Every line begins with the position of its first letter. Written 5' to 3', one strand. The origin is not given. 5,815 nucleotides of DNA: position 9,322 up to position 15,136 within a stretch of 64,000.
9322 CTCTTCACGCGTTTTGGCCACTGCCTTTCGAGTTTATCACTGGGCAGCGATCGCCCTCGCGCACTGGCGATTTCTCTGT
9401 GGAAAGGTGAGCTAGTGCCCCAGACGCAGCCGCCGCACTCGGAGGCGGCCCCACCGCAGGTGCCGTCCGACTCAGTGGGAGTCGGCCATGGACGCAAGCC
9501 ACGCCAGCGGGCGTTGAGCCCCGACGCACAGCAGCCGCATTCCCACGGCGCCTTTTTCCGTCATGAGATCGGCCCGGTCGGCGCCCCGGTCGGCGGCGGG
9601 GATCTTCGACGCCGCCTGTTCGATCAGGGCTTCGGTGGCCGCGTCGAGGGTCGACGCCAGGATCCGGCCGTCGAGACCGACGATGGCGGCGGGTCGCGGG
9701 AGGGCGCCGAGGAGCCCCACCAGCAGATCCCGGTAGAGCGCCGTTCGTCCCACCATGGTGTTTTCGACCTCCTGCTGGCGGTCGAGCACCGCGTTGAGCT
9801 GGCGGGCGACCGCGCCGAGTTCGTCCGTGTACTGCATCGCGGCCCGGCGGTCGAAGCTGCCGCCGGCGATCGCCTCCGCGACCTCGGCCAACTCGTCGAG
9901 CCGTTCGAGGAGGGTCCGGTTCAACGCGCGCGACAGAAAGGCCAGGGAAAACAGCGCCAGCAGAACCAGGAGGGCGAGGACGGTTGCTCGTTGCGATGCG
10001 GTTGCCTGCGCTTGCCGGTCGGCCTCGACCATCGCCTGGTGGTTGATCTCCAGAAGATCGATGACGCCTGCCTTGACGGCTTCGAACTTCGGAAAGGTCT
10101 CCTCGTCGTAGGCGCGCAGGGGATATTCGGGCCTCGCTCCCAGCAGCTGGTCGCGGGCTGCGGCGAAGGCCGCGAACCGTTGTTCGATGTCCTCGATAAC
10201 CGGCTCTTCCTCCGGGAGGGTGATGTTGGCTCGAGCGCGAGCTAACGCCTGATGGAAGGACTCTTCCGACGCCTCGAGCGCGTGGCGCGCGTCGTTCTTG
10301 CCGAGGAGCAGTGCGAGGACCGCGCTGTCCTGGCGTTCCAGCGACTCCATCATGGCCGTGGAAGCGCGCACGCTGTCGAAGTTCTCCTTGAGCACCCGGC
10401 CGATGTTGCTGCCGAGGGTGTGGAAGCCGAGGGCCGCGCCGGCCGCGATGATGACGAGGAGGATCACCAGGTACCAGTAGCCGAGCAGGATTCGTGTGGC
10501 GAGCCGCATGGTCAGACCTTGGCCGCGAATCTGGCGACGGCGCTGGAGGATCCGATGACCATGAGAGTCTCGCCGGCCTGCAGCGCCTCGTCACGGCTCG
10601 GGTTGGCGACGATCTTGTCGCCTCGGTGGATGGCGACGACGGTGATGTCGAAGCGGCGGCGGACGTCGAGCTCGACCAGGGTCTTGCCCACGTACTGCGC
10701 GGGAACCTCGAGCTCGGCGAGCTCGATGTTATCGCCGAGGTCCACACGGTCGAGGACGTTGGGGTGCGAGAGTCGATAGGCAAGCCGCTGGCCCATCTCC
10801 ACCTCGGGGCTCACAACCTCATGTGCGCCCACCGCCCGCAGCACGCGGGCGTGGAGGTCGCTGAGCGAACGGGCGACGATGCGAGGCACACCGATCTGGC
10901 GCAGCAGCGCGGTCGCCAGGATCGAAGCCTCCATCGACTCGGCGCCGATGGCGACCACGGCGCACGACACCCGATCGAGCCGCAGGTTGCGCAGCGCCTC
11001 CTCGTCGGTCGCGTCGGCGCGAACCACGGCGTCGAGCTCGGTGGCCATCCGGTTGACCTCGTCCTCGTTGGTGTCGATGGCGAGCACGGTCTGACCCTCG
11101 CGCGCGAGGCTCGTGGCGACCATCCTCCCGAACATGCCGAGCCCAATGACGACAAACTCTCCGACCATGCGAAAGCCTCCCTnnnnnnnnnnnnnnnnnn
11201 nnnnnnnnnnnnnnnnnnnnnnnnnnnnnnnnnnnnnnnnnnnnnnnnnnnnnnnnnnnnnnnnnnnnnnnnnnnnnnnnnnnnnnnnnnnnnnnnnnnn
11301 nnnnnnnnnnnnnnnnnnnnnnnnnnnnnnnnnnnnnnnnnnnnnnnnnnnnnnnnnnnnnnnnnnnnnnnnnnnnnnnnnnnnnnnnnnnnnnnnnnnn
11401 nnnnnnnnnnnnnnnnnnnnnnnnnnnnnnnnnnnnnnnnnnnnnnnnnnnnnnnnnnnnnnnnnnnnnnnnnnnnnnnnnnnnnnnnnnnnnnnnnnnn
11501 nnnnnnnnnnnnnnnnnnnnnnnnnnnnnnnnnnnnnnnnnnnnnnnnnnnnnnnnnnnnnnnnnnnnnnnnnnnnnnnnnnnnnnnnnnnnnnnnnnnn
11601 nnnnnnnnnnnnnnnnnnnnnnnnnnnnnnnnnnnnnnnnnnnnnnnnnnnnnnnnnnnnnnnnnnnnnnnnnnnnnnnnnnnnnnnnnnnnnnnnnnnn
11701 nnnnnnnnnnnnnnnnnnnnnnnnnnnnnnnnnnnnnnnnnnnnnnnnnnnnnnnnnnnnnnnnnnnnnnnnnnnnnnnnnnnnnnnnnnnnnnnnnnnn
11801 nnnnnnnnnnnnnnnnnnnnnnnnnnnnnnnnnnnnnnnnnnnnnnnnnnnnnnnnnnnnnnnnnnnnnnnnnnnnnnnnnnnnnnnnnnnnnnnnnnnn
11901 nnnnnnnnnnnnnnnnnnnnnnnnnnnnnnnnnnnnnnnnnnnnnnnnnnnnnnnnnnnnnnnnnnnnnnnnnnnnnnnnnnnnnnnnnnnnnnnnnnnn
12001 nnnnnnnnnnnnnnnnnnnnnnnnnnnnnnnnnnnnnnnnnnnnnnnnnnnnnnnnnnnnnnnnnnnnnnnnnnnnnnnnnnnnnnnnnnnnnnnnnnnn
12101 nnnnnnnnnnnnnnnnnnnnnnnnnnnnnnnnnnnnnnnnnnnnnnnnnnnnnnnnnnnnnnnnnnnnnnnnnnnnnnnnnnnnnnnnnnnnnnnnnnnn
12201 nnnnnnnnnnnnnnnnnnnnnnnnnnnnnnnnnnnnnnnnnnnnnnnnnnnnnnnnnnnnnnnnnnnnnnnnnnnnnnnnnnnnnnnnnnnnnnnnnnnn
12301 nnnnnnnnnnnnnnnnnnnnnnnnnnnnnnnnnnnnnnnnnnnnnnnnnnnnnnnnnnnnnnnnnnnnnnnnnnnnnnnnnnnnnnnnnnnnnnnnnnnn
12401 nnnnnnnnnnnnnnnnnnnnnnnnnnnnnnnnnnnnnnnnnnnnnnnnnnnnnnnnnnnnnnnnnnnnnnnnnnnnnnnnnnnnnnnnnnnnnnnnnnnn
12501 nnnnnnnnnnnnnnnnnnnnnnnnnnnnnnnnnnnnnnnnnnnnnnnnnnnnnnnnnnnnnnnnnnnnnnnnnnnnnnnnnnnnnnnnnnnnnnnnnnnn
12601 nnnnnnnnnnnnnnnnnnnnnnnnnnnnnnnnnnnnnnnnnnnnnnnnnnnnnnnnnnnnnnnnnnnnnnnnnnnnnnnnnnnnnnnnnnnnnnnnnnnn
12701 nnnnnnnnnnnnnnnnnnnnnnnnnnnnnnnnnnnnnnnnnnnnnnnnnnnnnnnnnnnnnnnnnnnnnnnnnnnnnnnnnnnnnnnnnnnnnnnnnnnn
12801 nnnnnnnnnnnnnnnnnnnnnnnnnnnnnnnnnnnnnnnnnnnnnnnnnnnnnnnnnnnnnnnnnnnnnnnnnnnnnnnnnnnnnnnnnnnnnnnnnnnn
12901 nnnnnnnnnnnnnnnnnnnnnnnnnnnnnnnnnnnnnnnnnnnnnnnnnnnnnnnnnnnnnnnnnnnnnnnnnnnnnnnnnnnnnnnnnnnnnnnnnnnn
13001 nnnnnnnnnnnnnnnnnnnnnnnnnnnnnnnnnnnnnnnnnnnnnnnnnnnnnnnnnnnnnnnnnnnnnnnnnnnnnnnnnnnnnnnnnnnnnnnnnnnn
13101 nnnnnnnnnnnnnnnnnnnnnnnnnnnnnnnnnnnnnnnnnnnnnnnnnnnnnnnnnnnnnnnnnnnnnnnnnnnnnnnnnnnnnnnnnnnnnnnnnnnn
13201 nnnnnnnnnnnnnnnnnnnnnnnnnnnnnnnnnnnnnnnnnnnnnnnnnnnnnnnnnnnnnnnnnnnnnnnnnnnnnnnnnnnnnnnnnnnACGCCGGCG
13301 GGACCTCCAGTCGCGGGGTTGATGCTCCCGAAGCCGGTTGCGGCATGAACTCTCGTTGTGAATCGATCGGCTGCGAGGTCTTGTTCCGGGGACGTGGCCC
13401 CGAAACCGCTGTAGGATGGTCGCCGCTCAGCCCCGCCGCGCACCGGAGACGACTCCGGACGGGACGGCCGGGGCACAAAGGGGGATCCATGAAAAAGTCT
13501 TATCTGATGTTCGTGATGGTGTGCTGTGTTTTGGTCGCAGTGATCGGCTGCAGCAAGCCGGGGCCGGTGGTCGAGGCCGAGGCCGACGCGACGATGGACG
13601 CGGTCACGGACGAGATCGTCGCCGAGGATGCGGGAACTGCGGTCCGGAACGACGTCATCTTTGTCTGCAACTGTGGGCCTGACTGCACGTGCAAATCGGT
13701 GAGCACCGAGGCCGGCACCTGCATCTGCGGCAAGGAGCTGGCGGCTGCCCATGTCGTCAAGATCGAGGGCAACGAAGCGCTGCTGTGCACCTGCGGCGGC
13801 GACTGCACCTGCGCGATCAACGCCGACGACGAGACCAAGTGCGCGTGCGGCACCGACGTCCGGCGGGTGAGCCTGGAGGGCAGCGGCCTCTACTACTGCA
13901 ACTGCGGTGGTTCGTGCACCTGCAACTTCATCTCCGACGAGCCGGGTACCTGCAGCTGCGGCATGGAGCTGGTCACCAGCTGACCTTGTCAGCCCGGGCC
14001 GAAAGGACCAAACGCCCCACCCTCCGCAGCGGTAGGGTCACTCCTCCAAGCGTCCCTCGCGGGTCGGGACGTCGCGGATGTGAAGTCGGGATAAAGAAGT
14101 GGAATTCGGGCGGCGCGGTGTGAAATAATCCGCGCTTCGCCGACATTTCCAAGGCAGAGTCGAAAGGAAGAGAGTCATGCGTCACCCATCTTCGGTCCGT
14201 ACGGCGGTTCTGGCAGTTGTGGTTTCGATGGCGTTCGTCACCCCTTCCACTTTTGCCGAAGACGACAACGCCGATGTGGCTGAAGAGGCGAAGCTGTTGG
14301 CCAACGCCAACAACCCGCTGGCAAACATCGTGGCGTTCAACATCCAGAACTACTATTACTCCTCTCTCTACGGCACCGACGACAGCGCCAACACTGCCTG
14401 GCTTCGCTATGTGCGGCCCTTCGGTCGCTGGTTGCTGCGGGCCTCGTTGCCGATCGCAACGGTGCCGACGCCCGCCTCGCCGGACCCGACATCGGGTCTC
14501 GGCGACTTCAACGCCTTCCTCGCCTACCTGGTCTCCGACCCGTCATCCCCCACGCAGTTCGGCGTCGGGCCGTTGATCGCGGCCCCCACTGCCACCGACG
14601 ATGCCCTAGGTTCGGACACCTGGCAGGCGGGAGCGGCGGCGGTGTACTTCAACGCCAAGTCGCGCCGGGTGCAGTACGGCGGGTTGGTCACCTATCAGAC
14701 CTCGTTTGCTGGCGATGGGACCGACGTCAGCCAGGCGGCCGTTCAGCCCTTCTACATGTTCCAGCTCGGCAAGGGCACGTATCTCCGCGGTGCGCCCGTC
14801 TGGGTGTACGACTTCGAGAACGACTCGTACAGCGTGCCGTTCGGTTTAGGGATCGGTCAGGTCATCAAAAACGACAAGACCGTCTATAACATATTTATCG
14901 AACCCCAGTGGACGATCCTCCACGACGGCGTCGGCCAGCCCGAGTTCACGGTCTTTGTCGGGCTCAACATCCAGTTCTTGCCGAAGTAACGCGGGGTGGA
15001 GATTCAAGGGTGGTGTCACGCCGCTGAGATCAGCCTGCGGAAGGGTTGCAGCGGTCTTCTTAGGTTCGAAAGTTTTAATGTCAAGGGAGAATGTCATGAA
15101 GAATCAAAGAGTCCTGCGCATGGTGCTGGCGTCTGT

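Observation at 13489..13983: Lipoprotein built from three CxCGxxCxC-x(7-8)-CxCG repeats: a candidate periplasmic metallothionein-like metal binder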

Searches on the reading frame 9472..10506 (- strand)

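Call 58: search_protein_families(library=pfam, proteins=[window:9472-10506:-], max_evalue=10)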
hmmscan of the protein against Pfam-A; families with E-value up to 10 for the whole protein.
window:9472-10506:- (344 aa): 6 families
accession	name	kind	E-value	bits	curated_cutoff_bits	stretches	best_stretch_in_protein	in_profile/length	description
PF00672.30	HAMP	-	4.2e-09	37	25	1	195-244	2-51/53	HAMP domain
PF16767.10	KinB_sensor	-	0.0047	17.8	27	1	64-119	27-83/122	Sensor domain of alginate biosynthesis sensor protein KinB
PF12729.13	4HB_MCP_1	-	0.0048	16.9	27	1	3-169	5-180/181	Four helix bundle sensory module for signal transduction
PF07556.16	DUF1538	-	0.088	12.5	22.6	1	4-42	21-59/211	Protein of unknown function (DUF1538)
PF03929.21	PepSY_TM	-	0.17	12.1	28.8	1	7-109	183-240/295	PepSY-associated TM region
PF12555.13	SteA-like_C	-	0.34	11.5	26.4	1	5-43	10-48/52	SteA-like C-terminal domain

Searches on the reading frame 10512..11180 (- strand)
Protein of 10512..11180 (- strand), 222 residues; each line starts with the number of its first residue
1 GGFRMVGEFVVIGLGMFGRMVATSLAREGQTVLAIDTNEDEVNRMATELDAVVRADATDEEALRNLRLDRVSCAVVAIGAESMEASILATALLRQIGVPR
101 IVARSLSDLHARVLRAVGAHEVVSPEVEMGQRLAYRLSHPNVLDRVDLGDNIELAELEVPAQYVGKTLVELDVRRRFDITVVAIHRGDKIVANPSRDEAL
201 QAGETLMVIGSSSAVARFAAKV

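Call 58: search_protein_families(library=pfam, proteins=[window:10512-11180:-], max_evalue=10)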
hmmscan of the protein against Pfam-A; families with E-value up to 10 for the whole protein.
window:10512-11180:- (222 aa): 23 families
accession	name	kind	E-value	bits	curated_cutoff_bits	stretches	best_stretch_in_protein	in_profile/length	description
PF02254.24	TrkA_N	-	5.4e-26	91.6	23.8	1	9-125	1-116/116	TrkA-N domain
PF02080.26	TrkA_C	-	8.5e-16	58.1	27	1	155-220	2-68/71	TrkA-C domain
PF03446.21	NAD_binding_2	-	6.2e-05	23.5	21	1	10-75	3-63/161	NAD binding domain of 6-phosphogluconate dehydrogenase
PF02737.24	3HCDH_N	-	8.6e-05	23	22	1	10-57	3-50/180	3-hydroxyacyl-CoA dehydrogenase, NAD binding domain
PF01370.27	Epimerase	-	0.00042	20.2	20.9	1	11-80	3-73/240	NAD dependent epimerase/dehydratase family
PF03807.23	F420_oxidored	-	0.00048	21.1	21.6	1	10-64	3-58/94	NADP oxidoreductase coenzyme F420-dependent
PF03721.20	UDPG_MGDP_dh_N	-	0.00053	20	27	1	10-48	4-42/187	UDP-glucose/GDP-mannose dehydrogenase family, NAD binding domain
PF01210.29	NAD_Gly3P_dh_N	-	0.00075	19.9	23.1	1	10-48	3-41/158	NAD-dependent glycerol-3-phosphate dehydrogenase N-terminus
PF00106.31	adh_short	-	0.0017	18.3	26.6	1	16-65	11-66/195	short chain dehydrogenase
PF03435.24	Sacchrp_dh_NADP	-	0.002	18.9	25.1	1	10-59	2-57/129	Saccharopine dehydrogenase NADP binding domain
PF06241.17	Castor_Poll_mid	-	0.002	18.5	26.7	1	172-213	47-91/104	Castor and Pollux, part of voltage-gated ion channel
PF13561.12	adh_short_C2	-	0.0037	17.3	27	1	18-66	9-61/236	Enoyl-(Acyl carrier protein) reductase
PF22660.2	RS_preATP-grasp-like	-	0.0048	17.7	27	1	11-89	6-79/98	Ribonucleotide synthetase preATP-grasp domain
PF02558.23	ApbA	-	0.0078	16.3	22.2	1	10-48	2-39/150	Ketopantoate reductase PanE/ApbA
PF00107.32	ADH_zinc_N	-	0.013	15.9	31.8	1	87-126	4-42/129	Zinc-binding dehydrogenase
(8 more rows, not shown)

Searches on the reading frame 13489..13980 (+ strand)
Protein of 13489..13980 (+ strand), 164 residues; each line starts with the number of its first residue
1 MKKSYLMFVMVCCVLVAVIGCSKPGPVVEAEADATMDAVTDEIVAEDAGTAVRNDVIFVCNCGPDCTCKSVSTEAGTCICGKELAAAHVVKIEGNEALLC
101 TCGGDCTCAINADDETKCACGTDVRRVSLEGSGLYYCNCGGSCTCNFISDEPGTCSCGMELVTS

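Call 4: search_protein_families(library=pfam, proteins=[window:13489-13980:+], max_evalue=1)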
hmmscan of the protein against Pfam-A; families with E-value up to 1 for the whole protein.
window:13489-13980:+ (164 aa): 1 family
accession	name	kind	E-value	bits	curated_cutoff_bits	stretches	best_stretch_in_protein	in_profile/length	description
PF02068.22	Metallothio_PEC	-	0.63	10.8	31.8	1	50-110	25-72/75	Plant PEC family metallothionein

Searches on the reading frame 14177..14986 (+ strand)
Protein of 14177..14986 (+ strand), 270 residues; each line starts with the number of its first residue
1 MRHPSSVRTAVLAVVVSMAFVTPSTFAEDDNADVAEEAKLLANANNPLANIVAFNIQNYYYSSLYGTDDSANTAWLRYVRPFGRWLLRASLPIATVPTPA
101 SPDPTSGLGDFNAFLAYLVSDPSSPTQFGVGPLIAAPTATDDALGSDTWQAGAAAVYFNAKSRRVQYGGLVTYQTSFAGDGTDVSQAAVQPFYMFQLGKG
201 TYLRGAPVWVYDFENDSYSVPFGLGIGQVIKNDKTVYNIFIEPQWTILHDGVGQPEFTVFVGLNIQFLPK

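Call 4: search_protein_families(library=pfam, proteins=[window:14177-14986:+], max_evalue=1)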
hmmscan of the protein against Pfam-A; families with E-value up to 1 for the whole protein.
window:14177-14986:+ (270 aa): 0 families

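Call 5: search_protein_families(library=ncbifam, proteins=[window:14177-14986:+], max_evalue=1)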
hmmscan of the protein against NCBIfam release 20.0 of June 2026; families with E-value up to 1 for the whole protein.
window:14177-14986:+ (270 aa): 0 families

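Call 58: search_protein_families(library=pfam, proteins=[window:14177-14986:+], max_evalue=10)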
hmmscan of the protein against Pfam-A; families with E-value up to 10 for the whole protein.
window:14177-14986:+ (270 aa): 0 families

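Call 71: search_solved_structures(query=window:14177-14986:+, max_evalue=10)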
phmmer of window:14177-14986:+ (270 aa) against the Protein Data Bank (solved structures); distinct sequences matched with E-value up to 10: 2.
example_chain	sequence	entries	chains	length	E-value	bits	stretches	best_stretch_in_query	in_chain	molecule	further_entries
4s25_A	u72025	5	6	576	0.93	11.9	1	41-109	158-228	Phosphomethylpyrimidine synthase, chloroplastic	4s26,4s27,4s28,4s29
4n7q_A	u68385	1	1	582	0.95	11.9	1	41-109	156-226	Phosphomethylpyrimidine synthase, chloroplastic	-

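Call 73: find_homologous_proteins(query=window:14177-14986:+, max_evalue=0.001)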
Query window:14177-14986:+ (270 aa): 1769 proteins with E <= 0.001 among 4927 candidates; the best 120 are listed.
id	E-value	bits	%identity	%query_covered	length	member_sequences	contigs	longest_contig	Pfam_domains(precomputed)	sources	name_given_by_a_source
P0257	4.7e-159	546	89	100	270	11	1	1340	-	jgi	jgi:hypothetical protein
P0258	4.7e-148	510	82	100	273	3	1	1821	-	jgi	-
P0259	2.5e-142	491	83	100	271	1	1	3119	-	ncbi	-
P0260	4.0e-141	487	79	100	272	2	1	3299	-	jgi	-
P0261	1.6e-137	475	77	100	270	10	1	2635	-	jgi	jgi:hypothetical protein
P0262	7.4e-137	473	75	100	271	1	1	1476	-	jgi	-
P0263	2.9e-136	471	77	100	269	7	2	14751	-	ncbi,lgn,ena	-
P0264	1.4e-134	466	75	99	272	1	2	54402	-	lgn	-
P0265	1.8e-134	465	75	99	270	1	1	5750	-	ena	-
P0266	1.3e-133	462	84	83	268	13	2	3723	-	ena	-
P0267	1.5e-133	462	75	100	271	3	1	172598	-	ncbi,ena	-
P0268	3.8e-133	461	77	98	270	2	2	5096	-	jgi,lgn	-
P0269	1.3e-132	459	84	86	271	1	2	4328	-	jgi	-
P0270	2.7e-129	448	71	99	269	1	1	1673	-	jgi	jgi:hypothetical protein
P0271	3.0e-129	448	81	83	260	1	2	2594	-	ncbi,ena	-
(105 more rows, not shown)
